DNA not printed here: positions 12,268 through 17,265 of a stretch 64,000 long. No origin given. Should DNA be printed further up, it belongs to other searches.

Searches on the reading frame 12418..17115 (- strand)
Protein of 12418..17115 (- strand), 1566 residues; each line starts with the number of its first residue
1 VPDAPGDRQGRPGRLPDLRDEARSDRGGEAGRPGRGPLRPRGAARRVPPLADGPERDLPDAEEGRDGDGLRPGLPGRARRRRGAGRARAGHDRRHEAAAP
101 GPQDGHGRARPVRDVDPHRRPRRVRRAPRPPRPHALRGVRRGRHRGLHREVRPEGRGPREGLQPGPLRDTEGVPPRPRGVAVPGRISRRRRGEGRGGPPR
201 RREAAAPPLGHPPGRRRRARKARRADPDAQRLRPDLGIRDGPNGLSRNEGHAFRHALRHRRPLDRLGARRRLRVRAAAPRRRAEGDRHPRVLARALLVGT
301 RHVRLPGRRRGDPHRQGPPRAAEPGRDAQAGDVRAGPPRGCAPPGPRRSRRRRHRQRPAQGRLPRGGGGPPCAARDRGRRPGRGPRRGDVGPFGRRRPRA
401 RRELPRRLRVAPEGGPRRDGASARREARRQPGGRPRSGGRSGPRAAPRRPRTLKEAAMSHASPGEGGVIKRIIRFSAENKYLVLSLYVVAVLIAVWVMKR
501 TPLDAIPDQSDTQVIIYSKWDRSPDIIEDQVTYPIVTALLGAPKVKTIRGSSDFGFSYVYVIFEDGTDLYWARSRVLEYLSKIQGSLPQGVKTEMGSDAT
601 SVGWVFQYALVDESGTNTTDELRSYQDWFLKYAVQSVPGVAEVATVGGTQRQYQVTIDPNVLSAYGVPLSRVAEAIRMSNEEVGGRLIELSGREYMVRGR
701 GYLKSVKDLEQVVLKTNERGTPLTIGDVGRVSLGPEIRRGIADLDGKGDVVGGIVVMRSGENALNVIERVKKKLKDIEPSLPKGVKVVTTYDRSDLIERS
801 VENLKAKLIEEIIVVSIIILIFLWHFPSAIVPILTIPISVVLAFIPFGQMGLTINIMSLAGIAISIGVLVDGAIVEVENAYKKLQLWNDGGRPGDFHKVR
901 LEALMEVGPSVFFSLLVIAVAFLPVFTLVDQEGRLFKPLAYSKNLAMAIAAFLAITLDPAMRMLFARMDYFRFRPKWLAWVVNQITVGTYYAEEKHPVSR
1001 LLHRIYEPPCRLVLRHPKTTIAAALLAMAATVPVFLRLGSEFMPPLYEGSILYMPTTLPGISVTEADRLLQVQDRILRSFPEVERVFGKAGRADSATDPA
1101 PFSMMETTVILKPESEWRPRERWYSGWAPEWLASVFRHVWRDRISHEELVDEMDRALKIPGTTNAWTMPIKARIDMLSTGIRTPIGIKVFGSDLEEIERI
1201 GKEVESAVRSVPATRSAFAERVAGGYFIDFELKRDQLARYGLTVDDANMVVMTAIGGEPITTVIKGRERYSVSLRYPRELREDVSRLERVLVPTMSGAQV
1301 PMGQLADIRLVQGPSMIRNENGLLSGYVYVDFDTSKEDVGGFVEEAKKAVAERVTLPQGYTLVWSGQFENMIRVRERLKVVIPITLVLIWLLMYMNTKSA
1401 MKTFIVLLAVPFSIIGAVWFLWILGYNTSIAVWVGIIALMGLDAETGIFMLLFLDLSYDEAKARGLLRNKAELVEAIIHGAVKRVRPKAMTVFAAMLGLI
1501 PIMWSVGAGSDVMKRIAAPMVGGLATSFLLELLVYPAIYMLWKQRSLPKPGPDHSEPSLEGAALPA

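Call 65: search_protein_families(library=pfam, proteins=[window:12418-17115:-], max_evalue=0.001)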
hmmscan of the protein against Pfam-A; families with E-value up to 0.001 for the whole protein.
window:12418-17115:- (1566 aa): 2 families
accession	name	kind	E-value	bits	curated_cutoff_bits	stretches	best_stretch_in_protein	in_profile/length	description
PF00873.25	ACR_tran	-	3.3e-214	714.1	28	2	473-1118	2-627/1021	AcrB/AcrD/AcrF family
PF03176.21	MMPL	-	1.5e-06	27.8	20.5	0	1375-1550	142-310/333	MMPL family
